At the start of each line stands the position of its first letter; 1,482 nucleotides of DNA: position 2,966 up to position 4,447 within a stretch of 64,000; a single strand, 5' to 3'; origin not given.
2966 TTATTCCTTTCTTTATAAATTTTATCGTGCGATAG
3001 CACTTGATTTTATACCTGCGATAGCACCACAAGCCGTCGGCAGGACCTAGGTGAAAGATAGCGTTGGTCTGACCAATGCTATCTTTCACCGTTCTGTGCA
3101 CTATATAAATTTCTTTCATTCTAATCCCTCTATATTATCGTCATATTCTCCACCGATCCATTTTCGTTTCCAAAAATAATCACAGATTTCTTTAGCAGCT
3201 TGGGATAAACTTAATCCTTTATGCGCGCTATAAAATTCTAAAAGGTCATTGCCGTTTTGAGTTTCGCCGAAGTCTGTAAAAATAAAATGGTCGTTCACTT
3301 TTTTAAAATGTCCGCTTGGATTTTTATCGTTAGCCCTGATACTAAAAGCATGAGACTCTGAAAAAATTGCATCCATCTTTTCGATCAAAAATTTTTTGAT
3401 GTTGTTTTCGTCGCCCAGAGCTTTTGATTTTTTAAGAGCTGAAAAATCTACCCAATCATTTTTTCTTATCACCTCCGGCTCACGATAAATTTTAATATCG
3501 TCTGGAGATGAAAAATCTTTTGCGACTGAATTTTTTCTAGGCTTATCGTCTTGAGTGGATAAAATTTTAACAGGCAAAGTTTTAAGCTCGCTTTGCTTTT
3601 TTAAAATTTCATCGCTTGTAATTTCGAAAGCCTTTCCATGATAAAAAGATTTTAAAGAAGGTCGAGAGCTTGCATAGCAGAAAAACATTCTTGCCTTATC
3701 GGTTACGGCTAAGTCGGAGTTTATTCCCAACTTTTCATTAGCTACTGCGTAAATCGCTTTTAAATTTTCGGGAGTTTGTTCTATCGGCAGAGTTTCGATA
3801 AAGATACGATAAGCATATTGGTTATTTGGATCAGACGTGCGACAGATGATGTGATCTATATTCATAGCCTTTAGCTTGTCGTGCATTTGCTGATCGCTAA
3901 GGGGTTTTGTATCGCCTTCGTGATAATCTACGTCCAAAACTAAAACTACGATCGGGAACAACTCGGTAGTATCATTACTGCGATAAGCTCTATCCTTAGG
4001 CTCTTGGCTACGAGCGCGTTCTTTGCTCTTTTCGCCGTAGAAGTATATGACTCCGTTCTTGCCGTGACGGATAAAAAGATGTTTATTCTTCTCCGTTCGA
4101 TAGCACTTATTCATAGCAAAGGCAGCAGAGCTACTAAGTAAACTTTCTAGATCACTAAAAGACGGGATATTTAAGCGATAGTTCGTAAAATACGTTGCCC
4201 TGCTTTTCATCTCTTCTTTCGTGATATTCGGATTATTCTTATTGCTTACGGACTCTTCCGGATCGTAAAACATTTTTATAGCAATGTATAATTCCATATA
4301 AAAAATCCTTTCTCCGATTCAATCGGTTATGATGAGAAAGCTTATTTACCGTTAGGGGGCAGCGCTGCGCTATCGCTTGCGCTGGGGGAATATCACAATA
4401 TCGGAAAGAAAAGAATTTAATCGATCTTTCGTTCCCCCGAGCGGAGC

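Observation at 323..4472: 135-bp highly structured direct repeat bracketing a 4.0-kb primase-relaxase module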

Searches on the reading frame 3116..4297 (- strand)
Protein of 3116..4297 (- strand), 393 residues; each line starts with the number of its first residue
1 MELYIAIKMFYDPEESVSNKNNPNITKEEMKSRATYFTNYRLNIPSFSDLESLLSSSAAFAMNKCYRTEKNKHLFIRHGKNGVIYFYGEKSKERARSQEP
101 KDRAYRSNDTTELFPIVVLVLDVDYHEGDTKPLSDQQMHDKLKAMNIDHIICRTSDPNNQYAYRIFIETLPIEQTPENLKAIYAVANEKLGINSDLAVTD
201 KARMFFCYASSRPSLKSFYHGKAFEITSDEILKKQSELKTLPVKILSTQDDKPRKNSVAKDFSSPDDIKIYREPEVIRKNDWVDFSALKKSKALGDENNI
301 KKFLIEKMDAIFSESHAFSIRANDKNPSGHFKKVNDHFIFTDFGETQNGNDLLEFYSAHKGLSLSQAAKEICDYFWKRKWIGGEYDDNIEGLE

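Call 11: search_protein_families(library=pfam, proteins=[window:3116-4297:-], max_evalue=0.01)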
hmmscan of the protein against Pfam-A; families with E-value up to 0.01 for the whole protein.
window:3116-4297:- (393 aa): 0 families

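Call 13: search_protein_families(library=phrogs, proteins=[window:3116-4297:-], max_evalue=0.01)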
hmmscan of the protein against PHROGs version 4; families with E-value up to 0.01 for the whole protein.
window:3116-4297:- (393 aa): 0 families

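Call 14: search_protein_families(library=ncbifam, proteins=[window:3116-4297:-], max_evalue=0.01)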
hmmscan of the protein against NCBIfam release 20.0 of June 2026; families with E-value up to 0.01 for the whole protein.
window:3116-4297:- (393 aa): 0 families

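Call 15: search_solved_structures(query=window:3116-4297:-, max_evalue=1)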
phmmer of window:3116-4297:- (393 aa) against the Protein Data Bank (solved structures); distinct sequences matched with E-value up to 1: 4.
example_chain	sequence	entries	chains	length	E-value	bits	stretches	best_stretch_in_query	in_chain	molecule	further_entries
6dql_A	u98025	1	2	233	0.01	18.1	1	24-91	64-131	Regulator of Proteinase B RopB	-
5dl2_A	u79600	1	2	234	0.01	18.1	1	24-91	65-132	Regulator of protease B (RopB)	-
9d41_A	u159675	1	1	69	0.38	12.9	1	245-293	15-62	Borealin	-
6yie_B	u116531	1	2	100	0.44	12.7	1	244-297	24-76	Borealin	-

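Call 17: find_homologous_proteins(query=window:3116-4297:-)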
Query window:3116-4297:- (393 aa): 11 proteins with E <= 0.001 among 2590 candidates.
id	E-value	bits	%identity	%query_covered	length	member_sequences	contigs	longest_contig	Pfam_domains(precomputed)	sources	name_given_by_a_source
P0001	3.3e-258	874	98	100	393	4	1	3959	-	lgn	-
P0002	1.7e-247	839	95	100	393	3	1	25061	-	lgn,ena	-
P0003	5.0e-246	834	94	100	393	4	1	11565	-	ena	-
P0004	8.5e-240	813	93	100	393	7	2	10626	-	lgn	-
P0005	6.0e-238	807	91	100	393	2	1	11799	-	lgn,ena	-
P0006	3.9e-237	804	91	100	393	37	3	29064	-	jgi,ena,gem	jgi:hypothetical protein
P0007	5.7e-231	784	89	100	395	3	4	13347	-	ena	-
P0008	3.1e-229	778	88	100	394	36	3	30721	-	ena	-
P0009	2.1e-174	598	95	72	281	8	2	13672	-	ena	-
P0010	3.7e-121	423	87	57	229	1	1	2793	-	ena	-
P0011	3.8e-121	423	86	56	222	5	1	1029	-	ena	-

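Call 18: find_encoding_contigs(protein=P0001, flank=10000, max_places=6)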
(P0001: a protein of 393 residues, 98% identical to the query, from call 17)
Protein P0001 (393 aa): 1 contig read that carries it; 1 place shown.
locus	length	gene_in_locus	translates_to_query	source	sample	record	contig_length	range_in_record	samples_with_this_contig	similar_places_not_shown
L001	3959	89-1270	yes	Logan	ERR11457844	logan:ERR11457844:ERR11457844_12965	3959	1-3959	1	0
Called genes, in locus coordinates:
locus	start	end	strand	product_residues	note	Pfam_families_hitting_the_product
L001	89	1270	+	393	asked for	-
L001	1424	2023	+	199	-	-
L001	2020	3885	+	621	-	-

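Call 19: find_encoding_contigs(protein=P0008, flank=10000, max_places=6)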
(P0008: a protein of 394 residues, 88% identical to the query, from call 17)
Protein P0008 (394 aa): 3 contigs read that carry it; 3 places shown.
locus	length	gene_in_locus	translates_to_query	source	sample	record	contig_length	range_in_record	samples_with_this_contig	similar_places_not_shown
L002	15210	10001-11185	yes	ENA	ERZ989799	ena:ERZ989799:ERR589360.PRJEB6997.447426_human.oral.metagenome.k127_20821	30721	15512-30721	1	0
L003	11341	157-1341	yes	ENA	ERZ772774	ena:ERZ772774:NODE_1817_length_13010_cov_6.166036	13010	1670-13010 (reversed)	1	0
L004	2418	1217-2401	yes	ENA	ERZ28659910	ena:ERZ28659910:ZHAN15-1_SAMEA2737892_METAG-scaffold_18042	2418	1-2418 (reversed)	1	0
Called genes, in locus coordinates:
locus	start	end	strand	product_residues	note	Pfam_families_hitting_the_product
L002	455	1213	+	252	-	-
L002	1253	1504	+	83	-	PF13279:4HBT_2 (weak), PF03061:4HBT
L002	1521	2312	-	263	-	PF13489:Methyltransf_23, PF05175:MTS, PF01209:Ubie_methyltran, PF02390:Methyltransf_4 (weak), PF13847:Methyltransf_31, PF08241:Methyltransf_11, PF08242:Methyltransf_12, PF13649:Methyltransf_25, +1 more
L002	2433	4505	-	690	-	PF07715:Plug, PF00593:TonB_dep_Rec_b-barrel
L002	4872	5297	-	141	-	-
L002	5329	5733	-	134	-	-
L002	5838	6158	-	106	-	-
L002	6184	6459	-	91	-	PF15566:Imm32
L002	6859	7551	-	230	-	PF01381:HTH_3, PF12844:HTH_19 (weak), PF13560:HTH_31 (weak)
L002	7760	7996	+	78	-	PF12728:HTH_17 (faint)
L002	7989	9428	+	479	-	-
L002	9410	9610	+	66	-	-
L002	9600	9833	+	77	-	-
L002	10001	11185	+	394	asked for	-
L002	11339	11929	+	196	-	-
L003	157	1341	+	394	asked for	-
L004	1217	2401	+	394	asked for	-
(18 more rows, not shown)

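Call 20: find_encoding_contigs(protein=P0006, flank=10000, max_places=6)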
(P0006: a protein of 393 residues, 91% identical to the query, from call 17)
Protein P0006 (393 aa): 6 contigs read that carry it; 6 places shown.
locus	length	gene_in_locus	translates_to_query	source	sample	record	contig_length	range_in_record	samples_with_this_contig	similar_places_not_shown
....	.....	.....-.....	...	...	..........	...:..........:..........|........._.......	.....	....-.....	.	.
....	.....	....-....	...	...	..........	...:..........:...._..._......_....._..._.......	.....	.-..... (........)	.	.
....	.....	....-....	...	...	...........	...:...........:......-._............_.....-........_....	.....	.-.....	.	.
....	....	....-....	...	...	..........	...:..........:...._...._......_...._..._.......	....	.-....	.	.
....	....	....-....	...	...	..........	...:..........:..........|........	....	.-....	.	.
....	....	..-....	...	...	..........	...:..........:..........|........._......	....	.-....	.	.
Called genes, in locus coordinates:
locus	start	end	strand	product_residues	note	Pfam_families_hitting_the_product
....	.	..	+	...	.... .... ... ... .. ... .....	-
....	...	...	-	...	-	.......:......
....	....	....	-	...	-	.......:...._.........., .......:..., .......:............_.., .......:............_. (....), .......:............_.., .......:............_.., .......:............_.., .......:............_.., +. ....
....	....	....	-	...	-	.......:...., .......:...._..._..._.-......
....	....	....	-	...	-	-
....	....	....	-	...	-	-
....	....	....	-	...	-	-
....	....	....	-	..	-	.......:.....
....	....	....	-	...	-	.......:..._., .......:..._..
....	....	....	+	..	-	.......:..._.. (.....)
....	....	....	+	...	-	-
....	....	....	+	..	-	-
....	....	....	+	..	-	-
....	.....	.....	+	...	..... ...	-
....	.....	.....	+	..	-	-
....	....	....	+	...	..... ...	-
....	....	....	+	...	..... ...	-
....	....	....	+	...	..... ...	-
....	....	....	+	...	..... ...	-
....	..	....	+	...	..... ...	-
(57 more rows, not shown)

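Call 28: find_related_loci(query=A2, collection=genome_contigs, flank=10000)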
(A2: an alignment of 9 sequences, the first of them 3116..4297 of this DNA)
Query A2 (393 aa) in genome_contigs; peptide patterns used: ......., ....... (x = any residue, [..] = any of these).
50 stretches matched a pattern; 6 encode a relative of the query (tblastn E <= 1e-3); 6 distinct loci.
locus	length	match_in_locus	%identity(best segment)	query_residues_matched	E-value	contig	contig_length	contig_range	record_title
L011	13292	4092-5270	95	1-393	0e+0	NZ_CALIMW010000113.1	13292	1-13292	MAG: uncultured Campylobacter sp. isolate ERR589636_bin.45_CONCOCT_v1.1_MAG ERZ773055.1132, whole genome shotgun sequenc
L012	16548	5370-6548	94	1-393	0e+0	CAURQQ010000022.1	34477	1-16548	MAG TPA_asm: uncultured Campylobacter sp. isolate ERR9969216_bin.5_MetaWRAP_v1.3_MAG genome assembly, contig: ERZ2161579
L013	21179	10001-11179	93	1-393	0e+0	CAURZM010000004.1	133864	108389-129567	MAG TPA_asm: uncultured Campylobacter sp. isolate ERR9969211_bin.33_MetaWRAP_v1.3_MAG genome assembly, contig: ERZ216159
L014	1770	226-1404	89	1-393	0e+0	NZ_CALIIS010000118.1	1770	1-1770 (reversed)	MAG: uncultured Campylobacter sp. isolate ERR589602_bin.2_CONCOCT_v1.1_MAG ERZ773029.16233, whole genome shotgun sequenc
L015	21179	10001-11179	91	1-393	0e+0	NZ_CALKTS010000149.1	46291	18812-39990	MAG: uncultured Campylobacter sp. isolate ERR589607_bin.23_CONCOCT_v1.1_MAG ERZ773095.241, whole genome shotgun sequence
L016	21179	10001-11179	90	1-393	0e+0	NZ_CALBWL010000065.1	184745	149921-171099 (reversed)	MAG: uncultured Campylobacter sp. isolate ERR589653_bin.12_CONCOCT_v1.1_MAG ERZ773052.6, whole genome shotgun sequence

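Call 39: predict_structure(alignment_id=A2)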
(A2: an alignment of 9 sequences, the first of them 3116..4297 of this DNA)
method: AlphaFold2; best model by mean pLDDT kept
length: 393 residues; sequences in the alignment: 9
mean_pLDDT: 36.8   pTM: 0.26
mean pLDDT of the five models: 36.8, 35.0, 33.6, 33.2, 32.3
residues with pLDDT >= 90: 0; 70-90: 0; 50-70: 72; < 50: 321
segments of 3 or more residues with pLDDT < 50: 1-133, 145-175, 190-228, 240-294, 310-350, 378-393
pLDDT, mean of each block of 10 residues (from residue 1): 27 39 43 30 33 29 26 29 28 27 24 28 41 50 44 34 38 47 53 34 26 26 40 57 24 22 24 26 40 51 52 38 35 35 36 55 61 52 32 27
secondary structure, 60 per line:
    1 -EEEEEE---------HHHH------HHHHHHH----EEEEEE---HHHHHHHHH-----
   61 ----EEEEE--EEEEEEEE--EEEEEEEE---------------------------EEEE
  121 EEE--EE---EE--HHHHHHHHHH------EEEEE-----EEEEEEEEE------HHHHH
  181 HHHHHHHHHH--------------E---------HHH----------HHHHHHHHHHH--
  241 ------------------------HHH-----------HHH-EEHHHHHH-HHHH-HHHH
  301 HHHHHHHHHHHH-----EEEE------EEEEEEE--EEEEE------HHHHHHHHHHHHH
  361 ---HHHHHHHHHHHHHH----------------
elements in order: E2-7 H17-20 H27-33 E38-43 H47-55 E65-69 E72-79 E82-89 E117-123 H135-144 E151-155 E161-169 H176-190 H228-238 H285-290 H292-295 H297-312 E318-321 E328-334 E337-341 H348-360 H364-377

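Call 49: search_protein_representatives(alignment_id=A2)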
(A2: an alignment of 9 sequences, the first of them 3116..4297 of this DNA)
Query: 9 sequences, 393 profile positions. Proteins with E-value up to 0.001 (for the whole library): 8; up to 1e-10: 2; up to 1e-30: 1. The best 8 are listed.
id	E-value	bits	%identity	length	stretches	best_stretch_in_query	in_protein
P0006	1.1e-268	906.9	-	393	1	1-393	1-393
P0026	8.0e-11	57.9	-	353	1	115-374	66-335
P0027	8.4e-08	47.9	-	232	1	129-230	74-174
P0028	1.2e-05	40.9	-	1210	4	204-272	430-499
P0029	5.2e-05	38.7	-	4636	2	69-129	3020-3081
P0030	4.3e-04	35.7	-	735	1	137-248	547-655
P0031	7.5e-04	34.9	-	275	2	122-233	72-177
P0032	8.0e-04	34.8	-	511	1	130-226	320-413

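Call 50: search_protein_families(library=pfam, proteins=[P0026, P0027, P0030, P0031, P0032, P0028], max_evalue=0.01)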
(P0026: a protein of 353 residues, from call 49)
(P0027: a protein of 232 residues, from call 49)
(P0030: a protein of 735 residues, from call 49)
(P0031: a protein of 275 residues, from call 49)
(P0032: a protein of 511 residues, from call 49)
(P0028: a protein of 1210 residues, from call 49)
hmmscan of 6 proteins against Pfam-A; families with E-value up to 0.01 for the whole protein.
P0026 (353 aa): 0 families

P0027 (232 aa): 0 families

P0030 (735 aa): 0 families

P0031 (275 aa): 0 families

P0032 (511 aa): 0 families

P0028 (1210 aa): 10 families
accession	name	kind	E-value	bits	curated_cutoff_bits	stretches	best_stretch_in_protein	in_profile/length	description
PF04886.17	PT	-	1.6e-23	82.4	26.2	3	315-349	2-36/36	PT disordered repeat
PF00404.24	Dockerin_1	-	1.8e-13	50.9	22.9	1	35-90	1-56/57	Dockerin type I domain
PF06794.17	UPF0270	-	1.1e-06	29.1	25.6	0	398-427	32-61/69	Uncharacterised protein family (UPF0270)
PF13202.12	EF-hand_5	-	1.3e-05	24.9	25.9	0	65-80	3-18/25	EF hand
PF09758.14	FPL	-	2.5e-05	24.8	26.1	0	432-483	10-61/148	Uncharacterised conserved protein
PF21550.3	MTIP_N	-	0.00013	22.6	27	0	534-559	41-64/71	Myosin A tail domain interacting protein, N-terminal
PF00036.39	EF-hand_1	-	0.00042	20.1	25.4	0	65-81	4-20/29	EF hand domain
PF11056.14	UvsY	-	0.00044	21.2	22.8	0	555-587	75-107/128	Recombination, repair and ssDNA binding protein UvsY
PF14021.12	TNT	-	0.00076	20.3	27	0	1037-1073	31-67/88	Tuberculosis necrotizing toxin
PF13405.12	EF-hand_6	-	0.0052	16.9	25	0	65-82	4-21/30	EF-hand domain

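Call 53: search_solved_structures(query=A2, max_evalue=10, show_alignments=2)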
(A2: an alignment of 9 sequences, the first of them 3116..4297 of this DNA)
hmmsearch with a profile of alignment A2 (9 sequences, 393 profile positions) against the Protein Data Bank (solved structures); distinct sequences matched with E-value up to 10: 6.
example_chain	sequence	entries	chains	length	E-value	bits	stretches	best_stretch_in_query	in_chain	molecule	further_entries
6dql_A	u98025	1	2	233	0.032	16.3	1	25-92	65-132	Regulator of Proteinase B RopB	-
5dl2_A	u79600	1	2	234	0.032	16.3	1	25-92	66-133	Regulator of protease B (RopB)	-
6yie_B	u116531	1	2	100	0.1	14.6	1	243-309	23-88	Borealin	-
9d41_A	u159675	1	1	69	0.19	13.8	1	244-294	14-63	Borealin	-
9si3_L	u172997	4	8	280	0.72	11.9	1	243-312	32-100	Borealin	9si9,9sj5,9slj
2raw_B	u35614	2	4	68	1.1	11.3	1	243-288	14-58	Borealin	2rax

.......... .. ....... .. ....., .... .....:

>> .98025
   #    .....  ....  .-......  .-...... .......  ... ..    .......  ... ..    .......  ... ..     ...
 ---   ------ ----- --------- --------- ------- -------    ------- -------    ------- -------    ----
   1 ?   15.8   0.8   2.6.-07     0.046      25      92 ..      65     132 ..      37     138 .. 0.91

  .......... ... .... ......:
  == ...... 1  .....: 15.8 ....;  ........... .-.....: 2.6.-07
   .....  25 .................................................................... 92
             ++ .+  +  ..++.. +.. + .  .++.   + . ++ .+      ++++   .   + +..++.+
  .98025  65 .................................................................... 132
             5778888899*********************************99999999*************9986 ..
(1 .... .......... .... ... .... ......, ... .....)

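Call 55: search_dna_similar(query=window:3116-4297:-, collection=plasmids, mode=protein, max_evalue=0.01, max_rows=20)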
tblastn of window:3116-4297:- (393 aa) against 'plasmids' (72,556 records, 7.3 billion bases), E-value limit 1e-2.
No match.

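Call 76: search_protein_families(library=pfam, proteins=[window:3116-4297:-, P0026], max_evalue=10)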
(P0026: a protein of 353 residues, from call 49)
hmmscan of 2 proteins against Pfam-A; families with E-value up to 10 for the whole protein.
window:3116-4297:- (393 aa): 1 family
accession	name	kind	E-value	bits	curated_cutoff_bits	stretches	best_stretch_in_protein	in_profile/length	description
PF20780.2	TssR_M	-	0.36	11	25.7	1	257-317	14-72/86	TssR second domain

P0026 (353 aa): 0 families

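Call 88: find_encoding_contigs(protein=P0026, flank=6000, max_places=3)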
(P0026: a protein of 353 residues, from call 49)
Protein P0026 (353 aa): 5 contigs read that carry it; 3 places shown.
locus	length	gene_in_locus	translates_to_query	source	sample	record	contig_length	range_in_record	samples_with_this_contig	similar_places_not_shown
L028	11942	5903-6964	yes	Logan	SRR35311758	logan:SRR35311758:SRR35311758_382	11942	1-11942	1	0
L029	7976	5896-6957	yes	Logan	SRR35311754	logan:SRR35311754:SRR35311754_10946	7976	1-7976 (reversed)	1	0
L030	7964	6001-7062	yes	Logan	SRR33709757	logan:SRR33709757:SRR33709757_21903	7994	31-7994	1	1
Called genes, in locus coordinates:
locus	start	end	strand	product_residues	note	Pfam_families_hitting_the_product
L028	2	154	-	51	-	?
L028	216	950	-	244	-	PF01381:HTH_3, PF12844:HTH_19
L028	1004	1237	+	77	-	-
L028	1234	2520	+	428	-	PF00589:Phage_integrase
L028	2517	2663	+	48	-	-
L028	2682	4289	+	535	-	-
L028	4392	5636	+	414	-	-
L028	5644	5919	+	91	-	-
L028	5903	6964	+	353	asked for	-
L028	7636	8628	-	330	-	PF08392:FAE1_CUT1_RppA (faint), PF00195:Chal_sti_synt_N (weak), PF00108:Thiolase_N, PF08545:ACP_syn_III, PF08541:ACP_syn_III_C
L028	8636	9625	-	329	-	PF02504:FA_synthesis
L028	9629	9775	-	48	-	PF01783:Ribosomal_L32p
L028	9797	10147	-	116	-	PF02620:YceD (weak)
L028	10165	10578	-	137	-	PF00334:NDK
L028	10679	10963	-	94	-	PF00037:Fer4 (weak), PF12797:Fer4_2 (faint), PF12838:Fer4_7, PF13187:Fer4_9 (weak)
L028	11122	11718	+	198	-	PF00578:AhpC-TSA, PF08534:Redoxin, PF10417:1-cysPrx_C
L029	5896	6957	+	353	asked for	-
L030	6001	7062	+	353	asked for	-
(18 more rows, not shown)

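Call 115: search_solved_structures(query=A7, max_evalue=10, show_alignments=2)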
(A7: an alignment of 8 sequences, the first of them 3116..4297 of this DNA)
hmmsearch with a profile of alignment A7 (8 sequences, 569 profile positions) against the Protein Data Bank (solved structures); distinct sequences matched with E-value up to 10: 2.
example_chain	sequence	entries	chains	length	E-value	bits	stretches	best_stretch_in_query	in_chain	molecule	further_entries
7q16_A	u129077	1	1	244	0.69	11.6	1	46-103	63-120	14-3-3 protein zeta/delta,Bcl2-associated agonist of cell death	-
9d41_A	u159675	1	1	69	0.98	11.1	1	423-467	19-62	Borealin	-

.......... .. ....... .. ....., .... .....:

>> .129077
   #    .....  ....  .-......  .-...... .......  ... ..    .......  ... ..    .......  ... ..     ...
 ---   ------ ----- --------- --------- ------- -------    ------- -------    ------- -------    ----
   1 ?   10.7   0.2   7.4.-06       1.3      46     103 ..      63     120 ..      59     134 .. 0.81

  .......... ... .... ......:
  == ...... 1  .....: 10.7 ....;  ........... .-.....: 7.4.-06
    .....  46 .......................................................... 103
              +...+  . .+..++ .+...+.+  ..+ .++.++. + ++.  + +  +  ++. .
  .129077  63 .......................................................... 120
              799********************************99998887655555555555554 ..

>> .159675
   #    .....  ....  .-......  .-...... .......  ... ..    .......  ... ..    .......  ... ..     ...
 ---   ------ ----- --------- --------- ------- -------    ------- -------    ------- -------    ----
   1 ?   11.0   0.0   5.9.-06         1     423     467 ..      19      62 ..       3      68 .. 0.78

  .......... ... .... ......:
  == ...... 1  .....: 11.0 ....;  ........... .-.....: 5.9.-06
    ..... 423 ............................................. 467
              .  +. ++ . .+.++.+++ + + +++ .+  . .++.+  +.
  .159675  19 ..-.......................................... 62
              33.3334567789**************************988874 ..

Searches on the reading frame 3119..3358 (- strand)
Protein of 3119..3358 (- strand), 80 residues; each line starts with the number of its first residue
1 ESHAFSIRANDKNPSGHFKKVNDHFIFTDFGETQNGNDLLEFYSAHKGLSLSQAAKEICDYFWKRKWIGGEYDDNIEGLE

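Call 76: search_protein_families(library=pfam, proteins=[window:3119-3358:-], max_evalue=10)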
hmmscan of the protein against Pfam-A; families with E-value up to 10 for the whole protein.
seq(80 aa): 1 family
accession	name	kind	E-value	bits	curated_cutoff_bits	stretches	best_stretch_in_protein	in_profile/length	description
PF01807.25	Zn_ribbon_DnaG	-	0.16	12.3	24.9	1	10-61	40-88/98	CHC2 zinc finger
